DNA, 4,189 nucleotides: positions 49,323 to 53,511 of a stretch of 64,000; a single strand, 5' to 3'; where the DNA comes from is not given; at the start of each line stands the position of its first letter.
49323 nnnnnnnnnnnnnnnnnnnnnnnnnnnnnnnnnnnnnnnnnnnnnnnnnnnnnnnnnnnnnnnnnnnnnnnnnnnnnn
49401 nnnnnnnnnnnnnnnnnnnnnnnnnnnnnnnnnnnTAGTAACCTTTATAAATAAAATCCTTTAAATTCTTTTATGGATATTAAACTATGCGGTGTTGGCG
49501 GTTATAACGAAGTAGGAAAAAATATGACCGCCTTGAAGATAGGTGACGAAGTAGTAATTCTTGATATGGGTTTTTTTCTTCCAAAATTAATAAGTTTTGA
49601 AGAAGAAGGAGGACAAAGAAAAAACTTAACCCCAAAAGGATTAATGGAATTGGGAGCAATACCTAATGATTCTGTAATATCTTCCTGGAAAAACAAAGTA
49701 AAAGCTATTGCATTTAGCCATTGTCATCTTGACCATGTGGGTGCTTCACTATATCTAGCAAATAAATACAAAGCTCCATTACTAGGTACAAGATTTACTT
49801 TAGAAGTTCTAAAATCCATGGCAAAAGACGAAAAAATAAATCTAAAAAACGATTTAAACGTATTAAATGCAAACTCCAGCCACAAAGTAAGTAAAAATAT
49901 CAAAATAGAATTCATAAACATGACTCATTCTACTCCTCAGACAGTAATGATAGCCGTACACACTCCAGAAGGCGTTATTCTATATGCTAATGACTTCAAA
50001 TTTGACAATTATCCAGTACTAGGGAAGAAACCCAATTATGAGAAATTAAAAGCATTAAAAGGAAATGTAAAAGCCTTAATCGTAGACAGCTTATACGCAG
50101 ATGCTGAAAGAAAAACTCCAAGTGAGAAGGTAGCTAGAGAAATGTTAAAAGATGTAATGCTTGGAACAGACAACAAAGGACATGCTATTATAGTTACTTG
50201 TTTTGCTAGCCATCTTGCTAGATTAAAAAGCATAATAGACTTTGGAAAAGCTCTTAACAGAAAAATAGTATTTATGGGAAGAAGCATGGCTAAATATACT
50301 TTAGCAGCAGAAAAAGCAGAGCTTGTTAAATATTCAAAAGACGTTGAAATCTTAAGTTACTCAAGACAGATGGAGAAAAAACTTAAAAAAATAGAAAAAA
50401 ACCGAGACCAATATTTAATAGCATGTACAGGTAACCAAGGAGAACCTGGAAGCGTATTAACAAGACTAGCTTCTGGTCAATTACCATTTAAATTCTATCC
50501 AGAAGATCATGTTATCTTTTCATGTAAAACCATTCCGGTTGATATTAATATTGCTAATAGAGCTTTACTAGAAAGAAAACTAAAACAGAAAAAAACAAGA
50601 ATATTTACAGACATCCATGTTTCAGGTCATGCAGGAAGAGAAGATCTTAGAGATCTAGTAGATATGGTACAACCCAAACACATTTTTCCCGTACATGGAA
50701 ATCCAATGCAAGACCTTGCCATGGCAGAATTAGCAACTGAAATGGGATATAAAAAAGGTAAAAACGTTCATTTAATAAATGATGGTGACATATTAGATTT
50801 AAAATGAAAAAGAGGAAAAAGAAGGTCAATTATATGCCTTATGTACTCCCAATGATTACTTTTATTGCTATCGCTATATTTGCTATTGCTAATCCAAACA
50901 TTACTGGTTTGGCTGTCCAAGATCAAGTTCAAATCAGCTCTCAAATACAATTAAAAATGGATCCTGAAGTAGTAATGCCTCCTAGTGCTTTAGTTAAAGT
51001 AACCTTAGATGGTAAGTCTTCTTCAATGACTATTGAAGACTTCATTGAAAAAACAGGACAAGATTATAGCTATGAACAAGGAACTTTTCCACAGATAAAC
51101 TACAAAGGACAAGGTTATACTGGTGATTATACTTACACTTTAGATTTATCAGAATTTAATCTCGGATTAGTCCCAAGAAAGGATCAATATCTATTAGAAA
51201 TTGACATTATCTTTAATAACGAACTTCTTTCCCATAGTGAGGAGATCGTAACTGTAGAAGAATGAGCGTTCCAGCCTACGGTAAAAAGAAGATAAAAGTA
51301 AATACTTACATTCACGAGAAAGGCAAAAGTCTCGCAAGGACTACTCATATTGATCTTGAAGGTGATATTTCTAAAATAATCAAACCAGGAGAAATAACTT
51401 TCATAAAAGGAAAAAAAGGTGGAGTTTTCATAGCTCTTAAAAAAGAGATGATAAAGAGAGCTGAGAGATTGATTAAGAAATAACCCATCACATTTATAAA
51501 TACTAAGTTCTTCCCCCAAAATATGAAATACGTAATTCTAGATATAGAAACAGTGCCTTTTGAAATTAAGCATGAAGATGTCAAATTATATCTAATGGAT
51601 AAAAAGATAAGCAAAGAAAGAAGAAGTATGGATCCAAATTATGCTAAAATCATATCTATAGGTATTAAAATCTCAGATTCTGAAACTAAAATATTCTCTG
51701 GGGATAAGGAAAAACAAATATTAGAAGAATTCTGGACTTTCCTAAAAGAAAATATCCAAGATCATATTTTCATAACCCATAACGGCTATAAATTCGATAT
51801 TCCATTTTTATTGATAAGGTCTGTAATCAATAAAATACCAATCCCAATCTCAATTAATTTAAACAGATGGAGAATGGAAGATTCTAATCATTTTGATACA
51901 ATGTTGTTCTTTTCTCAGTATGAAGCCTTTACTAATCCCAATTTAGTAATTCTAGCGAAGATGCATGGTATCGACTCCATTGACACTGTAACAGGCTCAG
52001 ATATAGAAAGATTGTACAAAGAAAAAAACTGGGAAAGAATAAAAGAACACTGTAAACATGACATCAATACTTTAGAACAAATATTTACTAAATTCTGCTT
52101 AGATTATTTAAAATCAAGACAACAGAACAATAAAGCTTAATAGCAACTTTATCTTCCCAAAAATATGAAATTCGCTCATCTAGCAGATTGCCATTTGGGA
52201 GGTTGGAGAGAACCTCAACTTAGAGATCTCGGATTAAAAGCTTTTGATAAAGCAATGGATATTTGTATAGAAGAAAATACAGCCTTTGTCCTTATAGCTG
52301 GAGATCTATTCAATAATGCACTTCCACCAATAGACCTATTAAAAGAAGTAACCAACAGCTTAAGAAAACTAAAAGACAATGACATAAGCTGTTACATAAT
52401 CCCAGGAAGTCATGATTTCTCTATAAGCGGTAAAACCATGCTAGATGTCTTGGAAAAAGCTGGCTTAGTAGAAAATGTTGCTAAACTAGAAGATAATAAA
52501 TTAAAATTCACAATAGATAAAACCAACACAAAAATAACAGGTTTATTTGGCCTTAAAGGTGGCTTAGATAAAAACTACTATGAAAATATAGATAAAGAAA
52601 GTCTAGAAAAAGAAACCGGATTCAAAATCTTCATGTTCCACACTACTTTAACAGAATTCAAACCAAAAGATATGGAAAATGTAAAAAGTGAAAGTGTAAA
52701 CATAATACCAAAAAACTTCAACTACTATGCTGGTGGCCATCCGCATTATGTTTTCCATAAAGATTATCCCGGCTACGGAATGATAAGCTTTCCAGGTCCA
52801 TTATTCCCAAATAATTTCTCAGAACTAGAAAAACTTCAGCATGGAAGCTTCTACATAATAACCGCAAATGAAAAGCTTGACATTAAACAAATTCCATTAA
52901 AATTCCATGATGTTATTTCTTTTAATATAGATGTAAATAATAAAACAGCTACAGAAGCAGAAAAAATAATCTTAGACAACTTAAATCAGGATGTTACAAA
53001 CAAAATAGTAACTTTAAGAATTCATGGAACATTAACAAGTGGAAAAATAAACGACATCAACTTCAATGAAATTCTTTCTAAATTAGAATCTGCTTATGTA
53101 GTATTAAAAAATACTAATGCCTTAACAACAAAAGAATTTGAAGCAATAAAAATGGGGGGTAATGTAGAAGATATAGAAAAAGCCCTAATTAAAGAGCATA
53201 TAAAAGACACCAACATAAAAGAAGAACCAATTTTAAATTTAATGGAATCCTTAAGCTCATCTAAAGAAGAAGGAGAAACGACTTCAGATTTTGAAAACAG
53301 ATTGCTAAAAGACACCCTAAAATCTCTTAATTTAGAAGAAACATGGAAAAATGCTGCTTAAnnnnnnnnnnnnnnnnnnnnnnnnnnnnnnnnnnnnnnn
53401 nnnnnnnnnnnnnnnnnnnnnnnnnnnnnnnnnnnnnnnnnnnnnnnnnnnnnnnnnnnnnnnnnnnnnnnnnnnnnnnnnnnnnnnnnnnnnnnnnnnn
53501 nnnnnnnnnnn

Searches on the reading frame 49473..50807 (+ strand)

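Call 25: search_protein_families(library=pfam, proteins=[window:49473-50807:+], max_evalue=0.01)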
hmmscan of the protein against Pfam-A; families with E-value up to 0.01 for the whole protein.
window:49473-50807:+ (444 aa): 4 families
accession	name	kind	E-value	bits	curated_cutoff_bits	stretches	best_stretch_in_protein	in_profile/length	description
PF22505.1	RNase_J_b_CASP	-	3.8e-23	82.1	27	1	238-357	3-115/126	Ribonuclease J, beta-CASP domain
PF07521.17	RMMBL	-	2.4e-13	50.3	21.6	1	380-426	10-58/63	Zn-dependent metallo-hydrolase RNA specificity domain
PF12706.13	Lactamase_B_2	-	6e-08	33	27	1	74-213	27-171/200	Beta-lactamase superfamily domain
PF00753.33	Lactamase_B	-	1.2e-06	29.1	22.7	1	74-180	42-155/196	Metallo-beta-lactamase superfamily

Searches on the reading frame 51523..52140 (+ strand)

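Call 25: search_protein_families(library=pfam, proteins=[window:51523-52140:+], max_evalue=0.01)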
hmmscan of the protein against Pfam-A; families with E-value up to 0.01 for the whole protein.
window:51523-52140:+ (205 aa): 3 families
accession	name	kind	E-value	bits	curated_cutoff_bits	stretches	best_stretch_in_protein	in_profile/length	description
PF10108.15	DNA_pol_B_exo2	-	2.7e-14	53.8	24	1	41-183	9-165/213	Predicted 3'-5' exonuclease related to the exonuclease domain of PolB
PF13482.12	RNase_H_2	-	6.5e-09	36.4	22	1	36-190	10-163/165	RNase_H superfamily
PF03104.25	DNA_pol_B_exo1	-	1.1e-07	31.9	23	1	52-126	132-206/242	DNA polymerase family B, exonuclease domain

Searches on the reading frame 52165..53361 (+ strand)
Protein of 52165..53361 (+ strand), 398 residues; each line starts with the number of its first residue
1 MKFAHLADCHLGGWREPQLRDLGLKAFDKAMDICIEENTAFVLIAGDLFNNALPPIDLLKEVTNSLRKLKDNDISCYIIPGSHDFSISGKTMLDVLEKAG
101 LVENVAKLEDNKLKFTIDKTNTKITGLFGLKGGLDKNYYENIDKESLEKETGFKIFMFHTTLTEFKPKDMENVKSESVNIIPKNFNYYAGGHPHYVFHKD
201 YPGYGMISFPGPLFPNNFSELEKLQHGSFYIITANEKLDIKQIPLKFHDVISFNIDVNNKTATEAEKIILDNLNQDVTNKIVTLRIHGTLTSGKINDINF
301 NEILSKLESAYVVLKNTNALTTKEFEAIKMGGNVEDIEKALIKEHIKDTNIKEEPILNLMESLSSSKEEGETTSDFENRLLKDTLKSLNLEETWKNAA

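Call 25: search_protein_families(library=pfam, proteins=[window:52165-53361:+], max_evalue=0.01)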
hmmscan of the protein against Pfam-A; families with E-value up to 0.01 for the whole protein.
window:52165-53361:+ (398 aa): 2 families
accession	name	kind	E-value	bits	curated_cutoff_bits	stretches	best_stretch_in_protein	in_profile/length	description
PF00149.33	Metallophos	-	1.7e-12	48.6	21.5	1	1-194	1-189/191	Calcineurin-like phosphoesterase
PF12850.12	Metallophos_2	-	0.0024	18.3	27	0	1-204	1-127/154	Calcineurin-like phosphoesterase superfamily domain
